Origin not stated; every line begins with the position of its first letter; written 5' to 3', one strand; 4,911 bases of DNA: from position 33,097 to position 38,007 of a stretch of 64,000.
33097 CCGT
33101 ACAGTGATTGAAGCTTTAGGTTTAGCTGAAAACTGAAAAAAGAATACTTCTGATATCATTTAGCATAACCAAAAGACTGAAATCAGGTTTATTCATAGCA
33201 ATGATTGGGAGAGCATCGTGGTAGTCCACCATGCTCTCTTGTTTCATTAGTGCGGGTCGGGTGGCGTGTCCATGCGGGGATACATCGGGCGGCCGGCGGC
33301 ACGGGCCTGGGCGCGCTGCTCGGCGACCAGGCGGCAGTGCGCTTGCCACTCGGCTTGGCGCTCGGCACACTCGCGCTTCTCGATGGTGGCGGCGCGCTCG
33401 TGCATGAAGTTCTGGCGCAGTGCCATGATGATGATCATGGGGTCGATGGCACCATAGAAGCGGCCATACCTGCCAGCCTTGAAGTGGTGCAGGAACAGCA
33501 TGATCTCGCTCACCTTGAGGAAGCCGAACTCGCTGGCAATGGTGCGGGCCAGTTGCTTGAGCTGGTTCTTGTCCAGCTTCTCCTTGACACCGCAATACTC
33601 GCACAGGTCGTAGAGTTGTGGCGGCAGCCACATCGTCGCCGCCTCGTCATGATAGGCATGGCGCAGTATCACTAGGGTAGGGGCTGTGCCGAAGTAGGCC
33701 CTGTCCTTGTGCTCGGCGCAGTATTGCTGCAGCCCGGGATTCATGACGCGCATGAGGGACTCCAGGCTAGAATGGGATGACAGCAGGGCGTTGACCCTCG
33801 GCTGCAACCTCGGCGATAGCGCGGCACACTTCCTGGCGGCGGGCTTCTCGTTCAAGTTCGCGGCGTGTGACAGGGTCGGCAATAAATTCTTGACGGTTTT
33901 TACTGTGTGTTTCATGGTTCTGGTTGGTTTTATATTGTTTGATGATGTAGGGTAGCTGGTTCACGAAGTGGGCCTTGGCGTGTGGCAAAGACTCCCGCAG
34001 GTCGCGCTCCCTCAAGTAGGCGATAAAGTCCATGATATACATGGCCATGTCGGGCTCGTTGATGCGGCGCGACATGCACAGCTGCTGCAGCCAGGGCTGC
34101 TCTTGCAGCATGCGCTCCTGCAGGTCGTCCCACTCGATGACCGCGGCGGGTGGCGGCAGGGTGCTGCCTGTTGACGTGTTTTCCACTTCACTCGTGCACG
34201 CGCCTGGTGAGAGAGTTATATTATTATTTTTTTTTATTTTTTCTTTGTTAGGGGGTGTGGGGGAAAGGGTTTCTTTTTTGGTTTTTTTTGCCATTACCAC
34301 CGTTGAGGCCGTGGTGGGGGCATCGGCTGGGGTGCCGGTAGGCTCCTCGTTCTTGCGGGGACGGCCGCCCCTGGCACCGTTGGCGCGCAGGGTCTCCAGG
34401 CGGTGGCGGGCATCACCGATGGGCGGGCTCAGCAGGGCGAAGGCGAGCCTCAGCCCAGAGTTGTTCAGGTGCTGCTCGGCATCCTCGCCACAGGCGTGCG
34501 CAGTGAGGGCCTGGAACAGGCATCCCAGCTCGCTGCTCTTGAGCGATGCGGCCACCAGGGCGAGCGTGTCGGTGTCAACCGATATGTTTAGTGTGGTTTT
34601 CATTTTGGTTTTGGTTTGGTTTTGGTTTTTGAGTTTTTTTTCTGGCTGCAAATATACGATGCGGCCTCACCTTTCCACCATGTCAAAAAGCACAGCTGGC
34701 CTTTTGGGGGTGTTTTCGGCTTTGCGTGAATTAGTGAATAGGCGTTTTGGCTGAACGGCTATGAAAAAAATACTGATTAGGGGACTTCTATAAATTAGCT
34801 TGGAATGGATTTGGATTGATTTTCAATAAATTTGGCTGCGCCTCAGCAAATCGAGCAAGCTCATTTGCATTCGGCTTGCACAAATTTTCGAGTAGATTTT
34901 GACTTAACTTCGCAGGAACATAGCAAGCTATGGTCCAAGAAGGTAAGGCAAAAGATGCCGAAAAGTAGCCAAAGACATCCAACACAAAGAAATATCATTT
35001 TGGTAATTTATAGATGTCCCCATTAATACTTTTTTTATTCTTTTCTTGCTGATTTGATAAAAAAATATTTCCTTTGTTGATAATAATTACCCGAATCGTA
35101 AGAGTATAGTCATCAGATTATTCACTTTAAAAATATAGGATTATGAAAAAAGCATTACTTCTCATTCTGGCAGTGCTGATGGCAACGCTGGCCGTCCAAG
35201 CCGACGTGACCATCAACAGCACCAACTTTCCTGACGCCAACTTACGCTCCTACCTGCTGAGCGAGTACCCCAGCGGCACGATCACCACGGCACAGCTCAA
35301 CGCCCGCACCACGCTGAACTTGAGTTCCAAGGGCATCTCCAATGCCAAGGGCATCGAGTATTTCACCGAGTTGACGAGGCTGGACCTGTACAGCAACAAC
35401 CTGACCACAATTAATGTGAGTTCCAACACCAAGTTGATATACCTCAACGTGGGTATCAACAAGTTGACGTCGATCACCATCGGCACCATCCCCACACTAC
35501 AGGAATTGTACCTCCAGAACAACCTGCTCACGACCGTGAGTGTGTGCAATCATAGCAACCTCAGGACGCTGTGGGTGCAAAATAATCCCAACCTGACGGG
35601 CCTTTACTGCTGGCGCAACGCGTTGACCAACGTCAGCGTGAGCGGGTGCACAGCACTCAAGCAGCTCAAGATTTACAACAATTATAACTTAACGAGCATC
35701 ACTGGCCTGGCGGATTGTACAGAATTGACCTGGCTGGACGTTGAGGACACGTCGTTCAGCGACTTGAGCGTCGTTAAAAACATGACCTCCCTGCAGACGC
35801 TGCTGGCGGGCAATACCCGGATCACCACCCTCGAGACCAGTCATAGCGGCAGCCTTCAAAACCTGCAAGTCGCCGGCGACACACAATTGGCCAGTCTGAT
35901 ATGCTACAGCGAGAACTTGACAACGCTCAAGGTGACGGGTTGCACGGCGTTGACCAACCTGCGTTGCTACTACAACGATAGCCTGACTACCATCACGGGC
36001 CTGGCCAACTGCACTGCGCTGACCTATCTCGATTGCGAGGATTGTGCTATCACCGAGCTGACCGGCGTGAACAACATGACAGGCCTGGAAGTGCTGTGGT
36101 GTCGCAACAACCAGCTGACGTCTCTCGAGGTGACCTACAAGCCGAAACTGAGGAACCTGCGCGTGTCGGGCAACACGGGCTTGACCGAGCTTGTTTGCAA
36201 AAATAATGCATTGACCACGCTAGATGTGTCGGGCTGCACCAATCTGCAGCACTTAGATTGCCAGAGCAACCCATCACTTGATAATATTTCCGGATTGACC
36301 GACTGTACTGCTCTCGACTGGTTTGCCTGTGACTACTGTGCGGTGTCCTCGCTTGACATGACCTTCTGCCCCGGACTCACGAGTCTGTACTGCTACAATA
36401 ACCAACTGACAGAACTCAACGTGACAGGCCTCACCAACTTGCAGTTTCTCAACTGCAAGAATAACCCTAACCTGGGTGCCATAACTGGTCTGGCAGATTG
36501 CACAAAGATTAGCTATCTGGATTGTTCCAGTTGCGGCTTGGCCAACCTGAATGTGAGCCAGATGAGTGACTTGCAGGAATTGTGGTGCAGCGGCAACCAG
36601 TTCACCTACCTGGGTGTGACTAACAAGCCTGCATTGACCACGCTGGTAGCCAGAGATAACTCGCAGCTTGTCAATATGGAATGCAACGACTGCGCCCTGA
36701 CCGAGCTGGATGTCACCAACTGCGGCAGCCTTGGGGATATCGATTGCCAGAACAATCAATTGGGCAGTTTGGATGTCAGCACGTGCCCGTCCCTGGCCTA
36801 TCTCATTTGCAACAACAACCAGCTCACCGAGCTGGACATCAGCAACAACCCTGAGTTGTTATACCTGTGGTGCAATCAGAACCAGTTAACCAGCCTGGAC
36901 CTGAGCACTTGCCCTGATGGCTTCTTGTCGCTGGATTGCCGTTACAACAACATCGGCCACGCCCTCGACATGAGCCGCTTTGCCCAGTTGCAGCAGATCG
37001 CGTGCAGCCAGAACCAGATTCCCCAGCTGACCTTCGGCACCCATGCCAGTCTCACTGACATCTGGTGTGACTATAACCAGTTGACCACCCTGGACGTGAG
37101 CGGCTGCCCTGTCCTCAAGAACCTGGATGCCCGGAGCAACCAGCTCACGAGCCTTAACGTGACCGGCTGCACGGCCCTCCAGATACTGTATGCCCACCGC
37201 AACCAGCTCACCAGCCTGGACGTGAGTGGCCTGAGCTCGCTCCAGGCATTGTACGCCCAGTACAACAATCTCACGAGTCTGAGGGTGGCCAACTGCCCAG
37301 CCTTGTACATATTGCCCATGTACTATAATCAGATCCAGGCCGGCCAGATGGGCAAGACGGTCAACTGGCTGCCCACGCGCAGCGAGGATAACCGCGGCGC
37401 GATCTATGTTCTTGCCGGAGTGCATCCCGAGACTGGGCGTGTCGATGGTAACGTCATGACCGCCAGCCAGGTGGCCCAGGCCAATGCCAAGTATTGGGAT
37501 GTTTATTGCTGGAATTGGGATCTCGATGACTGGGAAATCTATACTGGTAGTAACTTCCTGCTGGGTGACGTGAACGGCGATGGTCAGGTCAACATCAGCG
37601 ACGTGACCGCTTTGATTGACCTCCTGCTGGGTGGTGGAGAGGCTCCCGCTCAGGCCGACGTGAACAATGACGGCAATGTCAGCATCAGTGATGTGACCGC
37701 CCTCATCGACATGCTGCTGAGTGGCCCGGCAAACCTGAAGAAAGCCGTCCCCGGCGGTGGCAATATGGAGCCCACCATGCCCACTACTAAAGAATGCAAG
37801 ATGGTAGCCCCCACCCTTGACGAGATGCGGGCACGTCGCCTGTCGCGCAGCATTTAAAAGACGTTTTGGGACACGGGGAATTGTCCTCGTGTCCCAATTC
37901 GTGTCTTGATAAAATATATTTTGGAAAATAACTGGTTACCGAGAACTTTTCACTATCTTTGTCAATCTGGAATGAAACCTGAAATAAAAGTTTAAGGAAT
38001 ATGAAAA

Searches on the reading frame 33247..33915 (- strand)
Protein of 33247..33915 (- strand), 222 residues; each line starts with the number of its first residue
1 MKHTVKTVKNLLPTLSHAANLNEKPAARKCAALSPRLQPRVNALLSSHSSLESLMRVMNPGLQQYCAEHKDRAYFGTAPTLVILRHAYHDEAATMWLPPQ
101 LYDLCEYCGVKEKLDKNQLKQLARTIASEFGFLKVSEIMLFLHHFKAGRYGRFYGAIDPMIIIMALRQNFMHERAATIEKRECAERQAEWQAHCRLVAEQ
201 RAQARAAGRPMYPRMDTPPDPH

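Call 32: search_protein_families(library=pfam, proteins=[window:33247-33915:-], max_evalue=0.00001)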
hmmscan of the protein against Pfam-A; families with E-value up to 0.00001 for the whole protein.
window:33247-33915:- (222 aa): 1 family
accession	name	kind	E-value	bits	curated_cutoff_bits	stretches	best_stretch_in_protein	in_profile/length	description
PF20338.3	DUF6633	-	1.5e-15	58.1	27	1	118-182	6-70/105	Family of unknown function (DUF6633)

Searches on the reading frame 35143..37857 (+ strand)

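Call 32: search_protein_families(library=pfam, proteins=[window:35143-37857:+], max_evalue=0.00001)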
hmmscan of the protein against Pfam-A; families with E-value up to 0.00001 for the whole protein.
window:35143-37857:+ (904 aa): 6 families
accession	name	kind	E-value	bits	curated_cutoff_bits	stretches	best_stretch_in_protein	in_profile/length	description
PF12799.13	LRR_4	-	1.8e-59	196.8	27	2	346-386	2-43/44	Leucine Rich repeats (2 copies)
PF23952.1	LRR_EndoS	-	2.5e-19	70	27.9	0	296-374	28-114/116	Endo-beta-N-acetylglucosaminidase EndoS LRR domain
PF13855.12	LRR_8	-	4.8e-15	55.5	27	0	657-710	2-61/61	Leucine rich repeat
PF00404.24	Dockerin_1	-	1.8e-11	44.5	22.9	1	807-859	1-57/57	Dockerin type I domain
PF25013.1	LRR_Zer-1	-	8.3e-09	36.2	27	0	355-492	8-134/137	Zer-1-like, Leucine-rich repeats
PF23622.1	LRR_At1g61320_AtMIF1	-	2.4e-08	34.2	26.9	0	642-711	137-203/384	At1g61320/AtMIF1, LRR domain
